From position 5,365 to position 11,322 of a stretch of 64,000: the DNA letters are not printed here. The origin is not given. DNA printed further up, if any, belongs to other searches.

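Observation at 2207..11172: ATGA-overlapped two-gene module: a 1886-aa Cys/Trp/Asn-sequon-rich extracellular giant and a 1102-aa polytopic membrane protein with a Gly/Ala/Lys-rich disordered region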

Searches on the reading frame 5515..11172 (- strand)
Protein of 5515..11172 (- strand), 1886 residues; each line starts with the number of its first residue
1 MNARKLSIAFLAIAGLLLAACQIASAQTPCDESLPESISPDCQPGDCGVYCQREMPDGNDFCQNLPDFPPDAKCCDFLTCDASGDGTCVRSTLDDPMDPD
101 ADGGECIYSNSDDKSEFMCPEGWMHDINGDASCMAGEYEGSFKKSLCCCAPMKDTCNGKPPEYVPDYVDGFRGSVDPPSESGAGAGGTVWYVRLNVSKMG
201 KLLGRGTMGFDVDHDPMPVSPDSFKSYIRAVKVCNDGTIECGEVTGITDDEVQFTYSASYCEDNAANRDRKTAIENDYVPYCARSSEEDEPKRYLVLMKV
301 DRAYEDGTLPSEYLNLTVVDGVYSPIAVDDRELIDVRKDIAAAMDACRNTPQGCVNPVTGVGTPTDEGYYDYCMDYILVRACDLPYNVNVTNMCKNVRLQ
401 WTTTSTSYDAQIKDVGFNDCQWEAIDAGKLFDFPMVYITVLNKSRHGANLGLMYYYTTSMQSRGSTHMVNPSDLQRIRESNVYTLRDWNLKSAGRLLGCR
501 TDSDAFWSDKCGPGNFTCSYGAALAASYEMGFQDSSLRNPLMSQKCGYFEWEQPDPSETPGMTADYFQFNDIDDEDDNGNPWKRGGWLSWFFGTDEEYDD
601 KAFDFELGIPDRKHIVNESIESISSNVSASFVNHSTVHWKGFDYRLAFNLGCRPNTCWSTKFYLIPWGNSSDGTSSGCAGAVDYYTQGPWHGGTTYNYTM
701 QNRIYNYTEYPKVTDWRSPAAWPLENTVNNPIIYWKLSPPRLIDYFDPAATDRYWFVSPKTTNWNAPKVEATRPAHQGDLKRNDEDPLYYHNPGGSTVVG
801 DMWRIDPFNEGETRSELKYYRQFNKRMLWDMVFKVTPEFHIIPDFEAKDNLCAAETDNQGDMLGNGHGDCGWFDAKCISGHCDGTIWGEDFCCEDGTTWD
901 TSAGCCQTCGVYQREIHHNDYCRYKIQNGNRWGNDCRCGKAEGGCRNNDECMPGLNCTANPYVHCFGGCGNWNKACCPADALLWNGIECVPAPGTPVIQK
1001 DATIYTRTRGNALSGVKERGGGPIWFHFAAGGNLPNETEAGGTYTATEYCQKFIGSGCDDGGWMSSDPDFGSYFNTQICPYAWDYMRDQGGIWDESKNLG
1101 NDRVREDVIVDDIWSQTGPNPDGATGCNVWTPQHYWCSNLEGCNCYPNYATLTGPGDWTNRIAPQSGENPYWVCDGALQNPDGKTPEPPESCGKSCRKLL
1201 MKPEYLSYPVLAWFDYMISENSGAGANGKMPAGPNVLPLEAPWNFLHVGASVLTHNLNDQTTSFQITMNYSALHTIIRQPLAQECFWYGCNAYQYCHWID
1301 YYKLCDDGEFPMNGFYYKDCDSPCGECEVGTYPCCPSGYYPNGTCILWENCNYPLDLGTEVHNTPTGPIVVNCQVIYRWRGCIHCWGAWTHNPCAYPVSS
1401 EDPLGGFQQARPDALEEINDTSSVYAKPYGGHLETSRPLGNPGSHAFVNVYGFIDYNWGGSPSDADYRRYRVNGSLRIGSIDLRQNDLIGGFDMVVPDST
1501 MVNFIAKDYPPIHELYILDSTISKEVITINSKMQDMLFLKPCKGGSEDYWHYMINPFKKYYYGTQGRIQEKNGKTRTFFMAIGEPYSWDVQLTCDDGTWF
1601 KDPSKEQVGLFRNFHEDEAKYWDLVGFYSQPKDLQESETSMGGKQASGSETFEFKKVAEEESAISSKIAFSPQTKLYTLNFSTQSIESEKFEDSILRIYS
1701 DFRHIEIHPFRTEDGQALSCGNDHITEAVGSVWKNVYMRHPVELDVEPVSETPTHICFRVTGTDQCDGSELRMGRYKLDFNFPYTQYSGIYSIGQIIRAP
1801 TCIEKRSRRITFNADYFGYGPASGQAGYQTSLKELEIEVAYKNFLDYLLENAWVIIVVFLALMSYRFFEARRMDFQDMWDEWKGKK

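Call 7: search_protein_families(library=pfam, proteins=[window:5515-11172:-], max_evalue=1)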
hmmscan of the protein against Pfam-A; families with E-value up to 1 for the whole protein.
window:5515-11172:- (1886 aa): 0 families

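Call 14: find_homologous_proteins(query=window:5515-11172:-)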
Query window:5515-11172:- (1886 aa): 3 proteins with E <= 0.001 among 7032 candidates.
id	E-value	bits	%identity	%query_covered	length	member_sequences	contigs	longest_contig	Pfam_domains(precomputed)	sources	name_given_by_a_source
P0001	0.0e+0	4661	100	100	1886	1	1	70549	-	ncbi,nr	ncbi:MAG: hypothetical protein PHG85_00060 [Candidatus Altiarchaeota archaeon]|nr:hypothetical prote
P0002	0.0e+0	1991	52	53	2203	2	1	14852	-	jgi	-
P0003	5.8e-240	818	48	36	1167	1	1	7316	-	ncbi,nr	ncbi:MAG: hypothetical protein FJY77_02845, partial [Candidatus Altiarchaeales archaeon]|nr:hypothet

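Call 16: find_encoding_contigs(protein=P0002, flank=10000)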
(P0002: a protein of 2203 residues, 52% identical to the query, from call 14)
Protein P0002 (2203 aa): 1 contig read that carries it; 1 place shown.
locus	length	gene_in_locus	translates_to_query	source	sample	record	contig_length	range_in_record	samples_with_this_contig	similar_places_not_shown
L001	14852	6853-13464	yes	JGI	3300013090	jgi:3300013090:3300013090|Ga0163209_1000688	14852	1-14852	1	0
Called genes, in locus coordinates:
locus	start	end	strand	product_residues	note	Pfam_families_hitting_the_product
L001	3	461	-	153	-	?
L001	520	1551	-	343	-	-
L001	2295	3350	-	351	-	PF10503:Esterase_PHB (weak)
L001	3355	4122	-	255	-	PF09754:PAC2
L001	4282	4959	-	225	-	PF07541:EIF_2_alpha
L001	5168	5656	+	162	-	PF01842:ACT, PF22629:ACT_AHAS_ss, PF13710:ACT_5, PF10369:ALS_ss_C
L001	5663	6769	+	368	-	PF02163:Peptidase_M50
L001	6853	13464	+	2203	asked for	-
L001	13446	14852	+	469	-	?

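Call 17: find_encoding_contigs(protein=P0003, flank=10000)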
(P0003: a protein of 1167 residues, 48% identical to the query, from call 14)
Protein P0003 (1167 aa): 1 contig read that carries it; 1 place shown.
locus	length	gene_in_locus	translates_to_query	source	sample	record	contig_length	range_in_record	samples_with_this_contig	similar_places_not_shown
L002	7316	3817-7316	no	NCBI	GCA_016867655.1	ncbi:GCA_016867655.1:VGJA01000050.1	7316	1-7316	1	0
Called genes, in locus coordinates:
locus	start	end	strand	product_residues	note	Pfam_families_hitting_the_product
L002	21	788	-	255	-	PF09754:PAC2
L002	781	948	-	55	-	PF04135:Nop10p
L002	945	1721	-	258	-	PF00575:S1, PF23459:S1_RRP5 (weak), PF07541:EIF_2_alpha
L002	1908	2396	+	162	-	PF01842:ACT, PF22629:ACT_AHAS_ss, PF13710:ACT_5, PF10369:ALS_ss_C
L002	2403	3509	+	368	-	PF02163:Peptidase_M50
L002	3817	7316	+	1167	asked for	?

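Call 37: search_solved_structures(query=A2, max_evalue=1)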
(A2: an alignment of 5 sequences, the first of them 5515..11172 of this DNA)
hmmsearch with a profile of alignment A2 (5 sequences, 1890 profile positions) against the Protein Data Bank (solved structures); distinct sequences matched with E-value up to 1: 0.
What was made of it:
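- The giant has no detectable similarity to TraN, PrgB or any adhesin family (calls 7, 37).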

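Call 39: search_protein_families(library=ncbifam, proteins=[window:5515-11172:-, L001:6853-13461:+], max_evalue=1)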
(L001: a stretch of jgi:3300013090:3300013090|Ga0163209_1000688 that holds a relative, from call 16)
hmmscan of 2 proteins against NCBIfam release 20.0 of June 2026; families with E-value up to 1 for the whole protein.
window:5515-11172:- (1886 aa): 0 families

L001:6853-13461:+ (2203 aa): 0 families

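Call 42: search_protein_families(library=pfam, proteins=[L001:6853-13461:+], max_evalue=0.5)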
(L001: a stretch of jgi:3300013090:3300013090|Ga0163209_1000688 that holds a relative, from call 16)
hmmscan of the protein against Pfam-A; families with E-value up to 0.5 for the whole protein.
L001:6853-13461:+ (2203 aa): 0 families
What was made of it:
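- On Archaeal S-layer / hamus proteins: Pfam, NCBIfam and PDB searches gave no hits for the giant or its orthologues (calls 7, 37, 39, 42).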

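Call 112: search_protein_families(library=padloc, proteins=[window:5515-11172:-], max_evalue=0.01)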
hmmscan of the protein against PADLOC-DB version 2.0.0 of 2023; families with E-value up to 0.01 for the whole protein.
window:5515-11172:- (1886 aa): 0 families

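Call 113: search_protein_families(library=phrogs, proteins=[window:5515-11172:-], max_evalue=0.01)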
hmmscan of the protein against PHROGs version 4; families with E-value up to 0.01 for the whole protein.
window:5515-11172:- (1886 aa): 0 families
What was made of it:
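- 5512..11172 (-): Giant gene: 1886 aa, 212 kDa, pI 4.7. It encodes a signal peptide, a Cys/Trp-rich ectodomain of about 1815 aa, one C-terminal TM and a 20-aa cytoplasmic tail. Pfam, NCBIfam, PDB-sequence, PADLOC and PHROGs searches gave no hits (calls 7, 37, 39, 112, 113).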
